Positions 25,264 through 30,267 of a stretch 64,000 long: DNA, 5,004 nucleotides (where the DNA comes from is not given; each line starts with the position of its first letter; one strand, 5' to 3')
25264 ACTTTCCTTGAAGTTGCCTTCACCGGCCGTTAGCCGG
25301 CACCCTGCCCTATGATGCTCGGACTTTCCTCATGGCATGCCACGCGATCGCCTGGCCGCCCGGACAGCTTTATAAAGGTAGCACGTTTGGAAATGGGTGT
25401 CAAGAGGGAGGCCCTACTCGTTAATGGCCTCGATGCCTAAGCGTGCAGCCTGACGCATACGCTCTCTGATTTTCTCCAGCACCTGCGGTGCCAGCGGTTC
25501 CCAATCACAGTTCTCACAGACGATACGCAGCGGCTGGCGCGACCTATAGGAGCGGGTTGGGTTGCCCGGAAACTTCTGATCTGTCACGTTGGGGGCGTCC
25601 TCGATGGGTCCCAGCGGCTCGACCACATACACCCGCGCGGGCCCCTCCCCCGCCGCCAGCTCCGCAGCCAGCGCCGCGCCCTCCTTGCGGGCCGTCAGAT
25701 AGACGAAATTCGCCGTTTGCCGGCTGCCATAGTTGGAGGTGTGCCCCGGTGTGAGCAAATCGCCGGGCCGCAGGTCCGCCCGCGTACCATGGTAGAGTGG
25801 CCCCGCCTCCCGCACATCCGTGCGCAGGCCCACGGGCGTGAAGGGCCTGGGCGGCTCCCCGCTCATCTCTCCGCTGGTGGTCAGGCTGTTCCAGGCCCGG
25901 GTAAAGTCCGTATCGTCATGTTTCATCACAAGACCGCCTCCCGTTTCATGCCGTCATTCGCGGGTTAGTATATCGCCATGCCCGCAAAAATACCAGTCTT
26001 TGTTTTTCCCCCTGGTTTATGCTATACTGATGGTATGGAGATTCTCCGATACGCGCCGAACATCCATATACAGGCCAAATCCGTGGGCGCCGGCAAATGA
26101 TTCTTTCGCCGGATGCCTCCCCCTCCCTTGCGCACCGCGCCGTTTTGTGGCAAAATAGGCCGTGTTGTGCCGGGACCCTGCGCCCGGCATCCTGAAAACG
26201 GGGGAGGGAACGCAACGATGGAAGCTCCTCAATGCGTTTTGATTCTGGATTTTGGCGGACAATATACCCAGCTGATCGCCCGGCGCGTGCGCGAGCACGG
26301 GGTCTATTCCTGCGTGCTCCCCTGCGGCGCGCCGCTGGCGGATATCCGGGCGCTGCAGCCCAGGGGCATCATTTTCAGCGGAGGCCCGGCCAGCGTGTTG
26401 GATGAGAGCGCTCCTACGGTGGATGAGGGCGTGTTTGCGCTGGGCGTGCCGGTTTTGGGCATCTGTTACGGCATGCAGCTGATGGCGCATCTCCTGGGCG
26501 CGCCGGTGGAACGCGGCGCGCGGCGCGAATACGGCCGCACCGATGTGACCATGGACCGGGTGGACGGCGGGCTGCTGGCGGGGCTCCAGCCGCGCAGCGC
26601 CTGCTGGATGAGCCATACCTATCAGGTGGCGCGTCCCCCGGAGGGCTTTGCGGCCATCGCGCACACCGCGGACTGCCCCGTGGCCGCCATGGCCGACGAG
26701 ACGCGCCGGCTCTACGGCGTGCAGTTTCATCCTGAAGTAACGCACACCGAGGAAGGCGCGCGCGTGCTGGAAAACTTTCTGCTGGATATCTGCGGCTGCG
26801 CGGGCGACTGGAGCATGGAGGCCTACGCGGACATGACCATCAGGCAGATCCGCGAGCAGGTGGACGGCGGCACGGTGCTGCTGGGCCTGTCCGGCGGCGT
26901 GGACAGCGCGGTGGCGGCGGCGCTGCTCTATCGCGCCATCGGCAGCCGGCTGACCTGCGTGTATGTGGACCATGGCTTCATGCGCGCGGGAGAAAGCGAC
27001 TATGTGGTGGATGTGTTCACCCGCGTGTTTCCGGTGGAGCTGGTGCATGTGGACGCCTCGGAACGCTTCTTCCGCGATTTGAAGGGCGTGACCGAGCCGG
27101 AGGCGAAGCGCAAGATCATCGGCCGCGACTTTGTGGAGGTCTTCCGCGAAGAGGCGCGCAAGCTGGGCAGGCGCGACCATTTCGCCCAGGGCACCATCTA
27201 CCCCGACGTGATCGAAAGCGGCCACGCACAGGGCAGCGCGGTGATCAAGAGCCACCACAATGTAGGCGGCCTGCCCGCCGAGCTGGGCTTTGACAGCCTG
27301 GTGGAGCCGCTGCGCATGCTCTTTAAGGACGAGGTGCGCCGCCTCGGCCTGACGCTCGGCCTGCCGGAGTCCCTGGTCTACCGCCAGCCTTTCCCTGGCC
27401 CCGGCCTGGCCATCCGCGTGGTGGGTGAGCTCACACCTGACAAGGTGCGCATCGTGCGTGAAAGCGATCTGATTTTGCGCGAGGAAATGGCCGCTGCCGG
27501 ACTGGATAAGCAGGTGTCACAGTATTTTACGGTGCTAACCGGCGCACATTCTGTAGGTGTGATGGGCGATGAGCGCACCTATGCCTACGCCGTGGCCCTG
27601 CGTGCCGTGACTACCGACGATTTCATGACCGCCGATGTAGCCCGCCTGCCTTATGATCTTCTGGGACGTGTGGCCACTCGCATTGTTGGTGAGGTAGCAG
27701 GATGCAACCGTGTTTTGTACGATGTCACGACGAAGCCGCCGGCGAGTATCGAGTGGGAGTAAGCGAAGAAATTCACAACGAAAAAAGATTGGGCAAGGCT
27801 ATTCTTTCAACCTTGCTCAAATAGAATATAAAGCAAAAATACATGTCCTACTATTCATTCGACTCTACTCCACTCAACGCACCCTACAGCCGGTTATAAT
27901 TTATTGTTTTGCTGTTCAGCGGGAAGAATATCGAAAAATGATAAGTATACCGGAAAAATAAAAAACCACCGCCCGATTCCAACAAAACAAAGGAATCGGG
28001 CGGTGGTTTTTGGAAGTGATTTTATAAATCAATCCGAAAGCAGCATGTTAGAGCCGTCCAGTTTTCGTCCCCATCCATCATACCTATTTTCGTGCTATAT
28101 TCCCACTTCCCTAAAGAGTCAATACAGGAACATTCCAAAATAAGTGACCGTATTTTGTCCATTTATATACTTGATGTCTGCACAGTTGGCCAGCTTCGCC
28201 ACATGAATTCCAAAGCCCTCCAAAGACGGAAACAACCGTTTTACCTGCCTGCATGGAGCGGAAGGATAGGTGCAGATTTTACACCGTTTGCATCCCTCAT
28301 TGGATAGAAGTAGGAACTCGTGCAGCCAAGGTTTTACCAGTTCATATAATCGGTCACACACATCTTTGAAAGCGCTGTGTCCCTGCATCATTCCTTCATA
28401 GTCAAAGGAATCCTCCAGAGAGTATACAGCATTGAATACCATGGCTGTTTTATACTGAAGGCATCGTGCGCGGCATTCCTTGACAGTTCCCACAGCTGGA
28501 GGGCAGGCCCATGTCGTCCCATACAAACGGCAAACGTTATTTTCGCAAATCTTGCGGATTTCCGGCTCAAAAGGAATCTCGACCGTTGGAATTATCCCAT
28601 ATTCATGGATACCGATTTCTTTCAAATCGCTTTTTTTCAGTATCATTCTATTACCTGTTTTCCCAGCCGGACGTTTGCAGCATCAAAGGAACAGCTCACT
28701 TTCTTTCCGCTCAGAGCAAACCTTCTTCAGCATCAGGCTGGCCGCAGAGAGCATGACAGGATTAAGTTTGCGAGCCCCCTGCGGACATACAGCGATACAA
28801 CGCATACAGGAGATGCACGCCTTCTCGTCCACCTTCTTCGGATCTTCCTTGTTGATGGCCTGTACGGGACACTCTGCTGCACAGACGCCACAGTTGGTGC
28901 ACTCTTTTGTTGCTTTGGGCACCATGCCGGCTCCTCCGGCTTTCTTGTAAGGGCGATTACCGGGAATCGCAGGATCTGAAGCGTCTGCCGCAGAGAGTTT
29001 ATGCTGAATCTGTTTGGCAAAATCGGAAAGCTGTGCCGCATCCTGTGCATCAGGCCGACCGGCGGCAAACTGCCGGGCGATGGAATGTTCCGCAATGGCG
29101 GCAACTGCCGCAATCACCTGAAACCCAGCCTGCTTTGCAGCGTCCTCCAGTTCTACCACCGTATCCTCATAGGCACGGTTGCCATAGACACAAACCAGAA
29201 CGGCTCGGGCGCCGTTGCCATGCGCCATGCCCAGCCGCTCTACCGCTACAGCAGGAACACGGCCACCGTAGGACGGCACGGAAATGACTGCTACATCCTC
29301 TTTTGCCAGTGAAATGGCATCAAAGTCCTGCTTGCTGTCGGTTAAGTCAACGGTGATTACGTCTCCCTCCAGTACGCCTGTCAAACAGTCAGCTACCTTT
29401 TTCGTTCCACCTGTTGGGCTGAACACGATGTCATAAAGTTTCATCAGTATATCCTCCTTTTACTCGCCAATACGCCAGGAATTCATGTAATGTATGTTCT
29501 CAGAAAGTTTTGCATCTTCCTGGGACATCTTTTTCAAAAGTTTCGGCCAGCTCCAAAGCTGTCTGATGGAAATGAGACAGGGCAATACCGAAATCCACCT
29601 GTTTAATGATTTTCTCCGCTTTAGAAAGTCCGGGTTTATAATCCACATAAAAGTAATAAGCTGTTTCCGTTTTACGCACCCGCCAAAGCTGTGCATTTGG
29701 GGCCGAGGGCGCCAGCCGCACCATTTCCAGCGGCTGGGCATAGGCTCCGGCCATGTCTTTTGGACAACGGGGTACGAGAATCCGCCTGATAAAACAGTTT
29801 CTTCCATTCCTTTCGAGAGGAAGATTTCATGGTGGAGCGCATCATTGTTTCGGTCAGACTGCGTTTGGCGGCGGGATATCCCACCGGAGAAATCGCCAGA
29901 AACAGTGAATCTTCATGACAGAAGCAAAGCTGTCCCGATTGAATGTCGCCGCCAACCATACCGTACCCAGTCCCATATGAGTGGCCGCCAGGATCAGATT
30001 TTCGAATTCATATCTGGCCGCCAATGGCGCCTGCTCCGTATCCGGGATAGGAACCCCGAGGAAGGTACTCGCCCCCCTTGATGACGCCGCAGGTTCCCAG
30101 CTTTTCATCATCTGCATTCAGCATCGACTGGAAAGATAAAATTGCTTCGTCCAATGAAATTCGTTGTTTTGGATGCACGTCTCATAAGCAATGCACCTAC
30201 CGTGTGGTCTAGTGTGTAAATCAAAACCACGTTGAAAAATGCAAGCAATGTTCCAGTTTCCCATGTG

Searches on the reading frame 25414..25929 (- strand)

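Call 65: search_protein_families(library=pfam, proteins=[window:25414-25929:-], max_evalue=0.0001)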
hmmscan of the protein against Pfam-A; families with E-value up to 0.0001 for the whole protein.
window:25414-25929:- (171 aa): 1 family
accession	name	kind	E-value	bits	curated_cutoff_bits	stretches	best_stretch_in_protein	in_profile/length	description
PF12120.14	Arr-ms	-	5.7e-45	152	25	1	45-143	1-99/99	Rifampin ADP-ribosyl transferase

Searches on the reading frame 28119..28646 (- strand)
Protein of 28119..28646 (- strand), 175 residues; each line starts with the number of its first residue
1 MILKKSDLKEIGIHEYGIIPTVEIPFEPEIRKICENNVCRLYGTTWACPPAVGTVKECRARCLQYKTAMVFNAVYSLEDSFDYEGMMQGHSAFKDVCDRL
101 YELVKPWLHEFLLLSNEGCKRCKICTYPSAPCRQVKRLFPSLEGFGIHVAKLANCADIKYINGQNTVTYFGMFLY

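Call 3: search_protein_families(library=pfam, proteins=[window:28119-28646:-], max_evalue=0.01)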
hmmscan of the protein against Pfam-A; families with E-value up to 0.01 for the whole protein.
window:28119-28646:- (175 aa): 1 family
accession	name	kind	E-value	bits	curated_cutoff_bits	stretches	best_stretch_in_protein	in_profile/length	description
PF10050.14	DUF2284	-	5.4e-42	143.7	25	1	18-175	2-161/161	Predicted metal-binding protein (DUF2284)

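Call 4: search_protein_families(library=ncbifam, proteins=[window:28119-28646:-], max_evalue=0.01)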
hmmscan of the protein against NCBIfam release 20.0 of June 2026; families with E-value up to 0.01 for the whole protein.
window:28119-28646:- (175 aa): 0 families

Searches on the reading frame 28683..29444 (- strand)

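Call 3: search_protein_families(library=pfam, proteins=[window:28683-29444:-], max_evalue=0.01)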
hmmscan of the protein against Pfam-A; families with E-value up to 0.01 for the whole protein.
window:28683-29444:- (253 aa): 15 families
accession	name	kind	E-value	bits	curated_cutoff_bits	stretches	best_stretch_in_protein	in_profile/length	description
PF00037.32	Fer4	-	3.1e-11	43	21.1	2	204-225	2-23/24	4Fe-4S binding domain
PF13237.11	Fer4_10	-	4.9e-09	36.4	25.5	2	179-221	6-53/53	4Fe-4S dicluster domain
PF12837.12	Fer4_6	-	3.5e-08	33.4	25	1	204-224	3-23/24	4Fe-4S binding domain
PF12838.12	Fer4_7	-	6.5e-08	33.4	27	1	182-224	2-52/52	4Fe-4S dicluster domain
PF13187.11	Fer4_9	-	1.5e-07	31.8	27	1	181-224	1-51/52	4Fe-4S dicluster domain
PF13484.11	Fer4_16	-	3.3e-07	31.4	30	1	181-212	1-31/66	4Fe-4S double cluster binding domain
PF14697.11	Fer4_21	-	2.3e-06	28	35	1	180-221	6-52/59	4Fe-4S dicluster domain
PF12797.12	Fer4_2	-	1.1e-05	25.5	24.5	1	203-221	3-21/22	4Fe-4S binding domain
PF25160.1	LdpA_Fe-S-bd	-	3.1e-05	24.1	27.6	1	188-223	9-41/49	LdpA Fe-S cluster-binding domain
PF12800.12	Fer4_4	-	7e-05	23.3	24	0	209-223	3-17/17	4Fe-4S binding domain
PF13183.11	Fer4_8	-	8.1e-05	23.5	27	1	180-204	3-28/68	4Fe-4S dicluster domain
PF13534.11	Fer4_17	-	0.0002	22.3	22.2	1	181-205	1-25/61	4Fe-4S dicluster domain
PF12798.12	Fer4_3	-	0.0019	19.4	27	0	210-224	1-15/15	4Fe-4S binding domain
PF00258.30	Flavodoxin_1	-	0.0023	18.5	25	1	9-119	5-129/143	Flavodoxin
PF13459.11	Fer4_15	-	0.0067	17.6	22.4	0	204-222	2-20/66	4Fe-4S single cluster domain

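Call 4: search_protein_families(library=ncbifam, proteins=[window:28683-29444:-], max_evalue=0.01)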
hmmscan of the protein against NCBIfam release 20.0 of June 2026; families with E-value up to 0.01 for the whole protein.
window:28683-29444:- (253 aa): 73 families (the best 25 are shown)
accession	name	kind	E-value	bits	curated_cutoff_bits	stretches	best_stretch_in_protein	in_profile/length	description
NF038196.1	ferrodoxin_EFR1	subfamily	3e-19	70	75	1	8-225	4-229/242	EFR1 family ferrodoxin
NF058577.1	FdxA_fam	equivalog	9e-12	45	65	1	178-224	5-52/52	4Fe-4S ferredoxin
TIGR04041.1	activase_YjjW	hypoth_equivalog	2.2e-08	33.8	250.2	1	176-225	37-87/276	YjjW family glycine radical enzyme activase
TIGR03287.1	methan_mark_16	hypoth_equivalog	7e-08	31.3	363.95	1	179-244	301-366/391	methanogenesis marker 16 metalloprotein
NF045874.1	Vhu_polyferre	exception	7.4e-08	31.5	600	1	177-224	125-173/381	F420-non-reducing hydrogenase associated-polyferredoxin VhuB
NF043069.1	T4HPD_activ_SAM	equivalog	1e-06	28.4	425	1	179-238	50-110/299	trans-4-hydroxy-L-proline dehydratase activase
NF010369.0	PRK13795.1-4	equivalog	1.2e-06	27.1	1086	1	176-221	572-620/633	hypothetical protein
NF040770.1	hetero_SS_HdrA2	exception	1.3e-06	26.8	1100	1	179-244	576-642/777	CoB-CoM heterodisulfide reductase HdrA2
NF010368.0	PRK13795.1-3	equivalog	2.1e-06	26.3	588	1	181-221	588-628/635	hypothetical protein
NF005503.0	PRK07118.1-2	equivalog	4e-06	26.3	252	1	181-230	139-189/292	RnfABCDGE type electron transport complex subunit B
NF011569.0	PRK14993.1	equivalog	8.1e-06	25.4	416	1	174-233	95-155/244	tetrathionate reductase subunit TtrB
NF006221.0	PRK08348.1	subfamily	8.3e-06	25.5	124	1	173-234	37-101/136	NADH-plastoquinone oxidoreductase subunit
NF005504.0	PRK07118.1-3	equivalog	9e-06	25.2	437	1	178-224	217-264/293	Fe-S cluster domain-containing protein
TIGR04270.1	Rama_corrin_act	subfamily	1.1e-05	24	500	1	178-224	476-526/534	methylamine methyltransferase corrinoid protein reductive activase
NF004541.0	PRK05888.2-2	equivalog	1.2e-05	25.3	217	1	170-226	51-112/168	NADH-quinone oxidoreductase subunit NuoI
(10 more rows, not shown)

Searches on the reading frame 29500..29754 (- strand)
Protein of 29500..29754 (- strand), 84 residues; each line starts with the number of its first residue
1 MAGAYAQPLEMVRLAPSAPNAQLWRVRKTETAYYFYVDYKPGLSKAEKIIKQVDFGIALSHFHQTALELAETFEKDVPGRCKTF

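Call 69: search_protein_families(library=pfam, proteins=[window:29500-29754:-], max_evalue=0.01)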
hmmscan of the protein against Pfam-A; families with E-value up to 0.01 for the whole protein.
window:29500-29754:- (84 aa): 1 family
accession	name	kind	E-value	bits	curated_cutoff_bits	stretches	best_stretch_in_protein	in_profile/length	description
PF14512.11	TM1586_NiRdase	-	7.6e-09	35.9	27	1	6-66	161-215/215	Putative TM nitroreductase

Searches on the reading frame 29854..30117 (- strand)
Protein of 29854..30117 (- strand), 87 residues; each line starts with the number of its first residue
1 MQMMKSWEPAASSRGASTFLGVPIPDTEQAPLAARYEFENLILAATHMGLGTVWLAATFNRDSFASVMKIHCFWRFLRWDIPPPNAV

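Call 69: search_protein_families(library=pfam, proteins=[window:29854-30117:-], max_evalue=0.01)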
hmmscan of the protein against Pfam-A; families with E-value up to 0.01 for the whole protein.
window:29854-30117:- (87 aa): 2 families
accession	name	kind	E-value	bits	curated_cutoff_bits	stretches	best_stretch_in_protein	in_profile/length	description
PF14512.11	TM1586_NiRdase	-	0.00025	21.2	27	1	14-65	64-115/215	Putative TM nitroreductase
PF00881.29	Nitroreductase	-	0.00073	20.2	23.5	1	39-70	124-154/167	Nitroreductase family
